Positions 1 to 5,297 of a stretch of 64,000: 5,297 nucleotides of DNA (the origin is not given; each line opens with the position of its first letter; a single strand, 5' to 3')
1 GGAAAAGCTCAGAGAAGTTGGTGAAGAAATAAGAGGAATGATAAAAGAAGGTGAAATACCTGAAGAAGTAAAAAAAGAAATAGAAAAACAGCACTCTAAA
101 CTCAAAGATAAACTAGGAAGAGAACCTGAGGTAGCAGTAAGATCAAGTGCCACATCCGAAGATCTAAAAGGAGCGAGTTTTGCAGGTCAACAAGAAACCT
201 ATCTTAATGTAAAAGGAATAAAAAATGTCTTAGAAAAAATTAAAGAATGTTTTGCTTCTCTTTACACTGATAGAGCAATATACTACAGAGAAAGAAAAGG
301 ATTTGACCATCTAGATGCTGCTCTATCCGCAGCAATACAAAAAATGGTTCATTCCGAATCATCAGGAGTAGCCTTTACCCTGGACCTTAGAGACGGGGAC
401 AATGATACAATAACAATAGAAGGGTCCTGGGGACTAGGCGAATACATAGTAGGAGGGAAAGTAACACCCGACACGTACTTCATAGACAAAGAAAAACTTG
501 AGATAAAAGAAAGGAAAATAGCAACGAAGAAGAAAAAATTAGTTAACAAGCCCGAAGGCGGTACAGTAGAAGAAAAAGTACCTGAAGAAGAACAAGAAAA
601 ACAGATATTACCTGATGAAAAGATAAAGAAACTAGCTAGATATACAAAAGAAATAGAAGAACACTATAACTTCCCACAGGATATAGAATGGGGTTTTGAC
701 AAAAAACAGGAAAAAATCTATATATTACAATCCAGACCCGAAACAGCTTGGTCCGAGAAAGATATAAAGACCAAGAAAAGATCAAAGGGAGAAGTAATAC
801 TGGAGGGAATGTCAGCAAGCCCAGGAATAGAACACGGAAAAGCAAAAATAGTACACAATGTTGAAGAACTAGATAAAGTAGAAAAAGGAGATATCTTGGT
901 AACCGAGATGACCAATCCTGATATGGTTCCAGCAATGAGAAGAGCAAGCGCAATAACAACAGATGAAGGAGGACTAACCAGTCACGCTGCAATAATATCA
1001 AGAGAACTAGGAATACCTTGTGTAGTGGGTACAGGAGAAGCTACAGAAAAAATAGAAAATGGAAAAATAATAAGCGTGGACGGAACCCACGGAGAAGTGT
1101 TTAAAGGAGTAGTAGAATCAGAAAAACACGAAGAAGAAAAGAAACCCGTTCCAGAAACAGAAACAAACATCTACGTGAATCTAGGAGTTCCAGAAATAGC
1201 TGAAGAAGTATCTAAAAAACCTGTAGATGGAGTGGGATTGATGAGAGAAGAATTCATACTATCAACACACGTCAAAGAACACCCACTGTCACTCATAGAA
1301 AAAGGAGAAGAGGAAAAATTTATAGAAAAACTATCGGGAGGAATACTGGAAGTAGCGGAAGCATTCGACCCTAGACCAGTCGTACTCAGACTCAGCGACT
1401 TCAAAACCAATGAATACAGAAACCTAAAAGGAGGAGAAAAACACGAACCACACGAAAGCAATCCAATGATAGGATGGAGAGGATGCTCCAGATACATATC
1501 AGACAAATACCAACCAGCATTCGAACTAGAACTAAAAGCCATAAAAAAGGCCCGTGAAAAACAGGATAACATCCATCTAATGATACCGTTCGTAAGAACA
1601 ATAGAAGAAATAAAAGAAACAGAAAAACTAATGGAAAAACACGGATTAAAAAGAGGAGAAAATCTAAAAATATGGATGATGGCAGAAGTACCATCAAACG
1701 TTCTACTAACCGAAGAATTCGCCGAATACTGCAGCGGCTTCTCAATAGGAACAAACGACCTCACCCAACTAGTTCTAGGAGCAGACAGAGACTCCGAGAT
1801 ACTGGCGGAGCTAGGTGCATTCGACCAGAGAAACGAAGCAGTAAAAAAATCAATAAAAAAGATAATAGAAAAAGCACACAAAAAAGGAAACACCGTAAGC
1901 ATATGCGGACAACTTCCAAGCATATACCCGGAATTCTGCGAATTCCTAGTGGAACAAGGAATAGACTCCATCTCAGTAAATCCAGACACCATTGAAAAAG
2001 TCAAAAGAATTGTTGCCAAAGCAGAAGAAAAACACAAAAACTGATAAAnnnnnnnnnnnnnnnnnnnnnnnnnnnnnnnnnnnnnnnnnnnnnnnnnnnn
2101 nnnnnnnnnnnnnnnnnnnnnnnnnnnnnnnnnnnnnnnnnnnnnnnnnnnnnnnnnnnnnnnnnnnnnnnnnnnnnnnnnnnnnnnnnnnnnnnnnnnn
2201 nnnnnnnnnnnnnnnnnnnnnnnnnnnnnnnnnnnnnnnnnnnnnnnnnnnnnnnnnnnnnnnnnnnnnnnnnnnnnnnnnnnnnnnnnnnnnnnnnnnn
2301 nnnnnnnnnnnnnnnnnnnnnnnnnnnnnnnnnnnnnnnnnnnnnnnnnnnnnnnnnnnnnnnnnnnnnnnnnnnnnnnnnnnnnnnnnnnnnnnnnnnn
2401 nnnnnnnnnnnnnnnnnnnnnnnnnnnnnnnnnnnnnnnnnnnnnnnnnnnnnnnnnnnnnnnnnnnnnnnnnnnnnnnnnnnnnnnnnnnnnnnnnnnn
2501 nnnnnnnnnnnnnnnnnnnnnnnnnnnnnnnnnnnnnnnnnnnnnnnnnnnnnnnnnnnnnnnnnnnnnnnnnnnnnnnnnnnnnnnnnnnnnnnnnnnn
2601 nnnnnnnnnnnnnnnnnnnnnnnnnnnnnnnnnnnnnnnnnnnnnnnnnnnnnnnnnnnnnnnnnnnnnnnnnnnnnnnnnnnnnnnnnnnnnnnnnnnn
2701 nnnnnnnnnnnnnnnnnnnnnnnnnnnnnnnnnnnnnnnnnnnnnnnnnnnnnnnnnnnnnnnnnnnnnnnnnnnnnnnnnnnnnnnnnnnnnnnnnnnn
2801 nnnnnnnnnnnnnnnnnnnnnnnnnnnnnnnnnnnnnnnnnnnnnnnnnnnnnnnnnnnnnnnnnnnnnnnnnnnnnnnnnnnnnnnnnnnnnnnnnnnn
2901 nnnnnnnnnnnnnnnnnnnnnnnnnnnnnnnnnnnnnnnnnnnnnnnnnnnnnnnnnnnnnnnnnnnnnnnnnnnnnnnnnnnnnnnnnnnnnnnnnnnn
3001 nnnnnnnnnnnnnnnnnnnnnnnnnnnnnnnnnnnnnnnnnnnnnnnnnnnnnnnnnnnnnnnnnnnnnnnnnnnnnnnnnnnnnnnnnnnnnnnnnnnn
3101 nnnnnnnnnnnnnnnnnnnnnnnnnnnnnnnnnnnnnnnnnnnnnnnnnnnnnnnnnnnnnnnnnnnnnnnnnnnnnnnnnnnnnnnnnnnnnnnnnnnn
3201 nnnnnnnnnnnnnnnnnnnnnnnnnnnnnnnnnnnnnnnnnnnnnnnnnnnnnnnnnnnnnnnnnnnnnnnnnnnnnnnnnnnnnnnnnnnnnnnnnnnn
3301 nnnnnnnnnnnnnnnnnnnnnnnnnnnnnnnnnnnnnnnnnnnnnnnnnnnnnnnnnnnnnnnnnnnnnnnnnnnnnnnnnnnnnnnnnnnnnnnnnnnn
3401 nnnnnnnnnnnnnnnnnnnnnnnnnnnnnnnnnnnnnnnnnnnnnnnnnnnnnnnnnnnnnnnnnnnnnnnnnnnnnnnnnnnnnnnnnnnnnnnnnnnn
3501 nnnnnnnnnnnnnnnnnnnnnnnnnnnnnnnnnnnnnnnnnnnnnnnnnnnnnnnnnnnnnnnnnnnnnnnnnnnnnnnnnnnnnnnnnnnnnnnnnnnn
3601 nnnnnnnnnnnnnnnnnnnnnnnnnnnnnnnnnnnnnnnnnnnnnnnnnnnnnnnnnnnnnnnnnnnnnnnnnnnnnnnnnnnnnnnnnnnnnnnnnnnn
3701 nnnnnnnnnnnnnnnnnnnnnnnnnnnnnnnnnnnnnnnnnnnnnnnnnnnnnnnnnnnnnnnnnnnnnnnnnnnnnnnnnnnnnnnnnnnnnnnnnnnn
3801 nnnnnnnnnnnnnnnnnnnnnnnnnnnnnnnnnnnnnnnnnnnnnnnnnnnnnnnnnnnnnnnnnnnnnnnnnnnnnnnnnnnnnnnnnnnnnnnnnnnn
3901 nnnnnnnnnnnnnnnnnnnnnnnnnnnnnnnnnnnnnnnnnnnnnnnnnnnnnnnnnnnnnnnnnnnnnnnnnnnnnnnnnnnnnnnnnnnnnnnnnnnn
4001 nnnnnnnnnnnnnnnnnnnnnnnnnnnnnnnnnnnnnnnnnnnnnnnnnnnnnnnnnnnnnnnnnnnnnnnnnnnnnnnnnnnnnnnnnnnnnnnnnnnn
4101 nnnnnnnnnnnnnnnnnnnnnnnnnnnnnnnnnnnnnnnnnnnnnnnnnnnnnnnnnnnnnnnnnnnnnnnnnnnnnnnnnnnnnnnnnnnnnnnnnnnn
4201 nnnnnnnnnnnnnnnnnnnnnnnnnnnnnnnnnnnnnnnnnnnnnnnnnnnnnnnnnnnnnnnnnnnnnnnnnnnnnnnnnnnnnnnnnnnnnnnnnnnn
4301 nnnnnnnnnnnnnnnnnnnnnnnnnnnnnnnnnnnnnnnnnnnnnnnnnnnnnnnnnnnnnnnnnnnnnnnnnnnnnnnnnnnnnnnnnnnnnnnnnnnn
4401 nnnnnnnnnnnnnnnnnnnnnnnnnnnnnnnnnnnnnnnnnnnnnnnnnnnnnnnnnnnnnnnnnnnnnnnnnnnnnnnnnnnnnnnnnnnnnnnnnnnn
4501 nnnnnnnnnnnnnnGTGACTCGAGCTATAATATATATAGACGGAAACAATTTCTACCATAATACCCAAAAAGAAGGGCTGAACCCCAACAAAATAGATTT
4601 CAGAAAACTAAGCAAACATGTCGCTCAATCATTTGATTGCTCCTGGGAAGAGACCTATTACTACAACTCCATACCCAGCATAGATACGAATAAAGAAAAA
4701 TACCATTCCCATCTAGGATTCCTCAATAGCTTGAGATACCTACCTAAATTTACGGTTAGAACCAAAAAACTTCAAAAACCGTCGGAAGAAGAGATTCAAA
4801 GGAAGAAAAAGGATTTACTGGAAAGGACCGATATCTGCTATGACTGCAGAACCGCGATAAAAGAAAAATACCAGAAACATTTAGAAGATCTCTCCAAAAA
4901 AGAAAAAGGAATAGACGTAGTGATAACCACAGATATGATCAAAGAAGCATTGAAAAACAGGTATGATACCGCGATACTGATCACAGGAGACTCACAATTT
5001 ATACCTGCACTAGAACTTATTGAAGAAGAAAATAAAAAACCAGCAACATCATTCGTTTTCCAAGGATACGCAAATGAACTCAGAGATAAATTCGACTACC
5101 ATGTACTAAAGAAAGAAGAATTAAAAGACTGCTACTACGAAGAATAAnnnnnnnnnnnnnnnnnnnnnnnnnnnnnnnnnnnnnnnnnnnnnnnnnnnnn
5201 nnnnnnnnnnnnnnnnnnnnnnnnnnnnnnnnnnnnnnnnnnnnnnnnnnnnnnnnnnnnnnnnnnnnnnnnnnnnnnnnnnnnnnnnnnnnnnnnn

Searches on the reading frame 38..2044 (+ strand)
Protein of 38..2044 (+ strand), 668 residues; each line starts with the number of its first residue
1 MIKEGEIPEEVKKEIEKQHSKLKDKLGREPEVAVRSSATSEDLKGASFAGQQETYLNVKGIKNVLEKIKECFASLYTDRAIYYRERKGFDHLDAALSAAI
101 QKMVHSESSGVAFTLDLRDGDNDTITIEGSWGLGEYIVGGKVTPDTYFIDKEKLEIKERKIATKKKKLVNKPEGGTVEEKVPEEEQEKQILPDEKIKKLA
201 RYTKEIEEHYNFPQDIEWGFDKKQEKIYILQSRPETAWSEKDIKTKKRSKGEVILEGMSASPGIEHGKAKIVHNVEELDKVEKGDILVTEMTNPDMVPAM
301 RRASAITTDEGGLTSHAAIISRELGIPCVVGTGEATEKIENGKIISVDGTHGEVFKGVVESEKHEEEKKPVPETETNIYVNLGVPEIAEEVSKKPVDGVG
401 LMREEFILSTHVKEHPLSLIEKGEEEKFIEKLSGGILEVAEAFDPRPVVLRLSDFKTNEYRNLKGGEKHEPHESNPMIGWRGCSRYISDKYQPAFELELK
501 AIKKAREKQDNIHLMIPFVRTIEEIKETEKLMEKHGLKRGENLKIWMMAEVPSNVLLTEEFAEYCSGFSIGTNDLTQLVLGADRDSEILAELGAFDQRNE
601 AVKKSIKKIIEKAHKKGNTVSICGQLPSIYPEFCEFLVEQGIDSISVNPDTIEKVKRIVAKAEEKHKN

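Call 14: search_protein_families(library=ncbifam, proteins=[window:38-2044:+], max_evalue=0.00001)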
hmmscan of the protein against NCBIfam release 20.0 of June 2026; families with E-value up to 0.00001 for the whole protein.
window:38-2044:+ (668 aa): 27 families (the best 25 are shown)
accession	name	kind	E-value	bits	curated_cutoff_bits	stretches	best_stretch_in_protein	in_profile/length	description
NF005057.0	PRK06464.1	equivalog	2e-282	939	598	1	1-666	91-792/798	phosphoenolpyruvate synthase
TIGR01418.1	PEP_synth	equivalog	9.1e-272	903.9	739.75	1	1-663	86-783/784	pyruvate, water dikinase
NF004878.0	PRK06241.1-3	subfamily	9.4e-100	335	945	2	3-237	87-313/891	phosphoenolpyruvate synthase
NF004877.0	PRK06241.1-2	subfamily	7.7e-94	315.6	866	2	2-237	87-314/869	phosphoenolpyruvate synthase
NF041857.1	RIF_Ptrans_rph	equivalog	8.2e-91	305.6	999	2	2-237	85-312/864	rifamycin-inactivating phosphotransferase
NF004879.0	PRK06241.1-4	equivalog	4.5e-86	289.7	976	2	2-237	87-314/868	phosphoenolpyruvate synthase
NF052631.1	prodigiosin_PigC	equivalog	1.1e-83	281.6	1300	2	2-240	69-302/883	prodigiosin ligase PigC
NF004881.0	PRK06241.2-2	equivalog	5.5e-78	263.2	883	2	7-241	89-316/898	phosphoenolpyruvate synthase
NF052632.1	undecylprod_RedH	equivalog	3e-75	253.8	1350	2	3-242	71-300/880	undecylprodigiosin ligase RedH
NF004880.0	PRK06241.2-1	equivalog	2.1e-68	231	972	2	3-236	82-281/837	phosphoenolpyruvate synthase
NF000283.1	RPH_KJ151292.1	equivalog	4.6e-67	226.9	1700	2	27-237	109-315/865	rifamycin-inactivating phosphotransferase Rph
TIGR01417.1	PTS_I_fam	equivalog_domain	5.2e-52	177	341.7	1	275-664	145-541/565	phosphoenolpyruvate--protein phosphotransferase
NF004883.0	PRK06241.2-4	equivalog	6.5e-51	173.5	1063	2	6-242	104-334/928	phosphoenolpyruvate synthase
NF004882.0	PRK06241.2-3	equivalog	1.6e-43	148.9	850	2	29-243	98-284/827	phosphoenolpyruvate synthase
TIGR01828.1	pyru_phos_dikin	equivalog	1.1e-41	142.7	843.45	1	247-586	380-775/865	pyruvate, phosphate dikinase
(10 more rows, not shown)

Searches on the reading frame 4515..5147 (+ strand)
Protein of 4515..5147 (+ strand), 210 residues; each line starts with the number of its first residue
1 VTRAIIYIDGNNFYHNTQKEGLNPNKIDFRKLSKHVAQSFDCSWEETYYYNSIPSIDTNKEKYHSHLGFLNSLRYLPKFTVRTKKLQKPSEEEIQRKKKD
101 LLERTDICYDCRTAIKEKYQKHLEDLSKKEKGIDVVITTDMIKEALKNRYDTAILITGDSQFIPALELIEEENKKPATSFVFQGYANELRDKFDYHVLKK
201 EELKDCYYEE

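Call 43: search_protein_families(library=pfam, proteins=[window:4515-5147:+], max_evalue=0.00001)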
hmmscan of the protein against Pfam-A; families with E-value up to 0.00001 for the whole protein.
window:4515-5147:+ (210 aa): 1 family
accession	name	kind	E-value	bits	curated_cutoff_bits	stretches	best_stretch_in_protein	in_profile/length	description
PF01936.24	NYN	-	1.7e-16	61.5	24.2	1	3-196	1-141/145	NYN domain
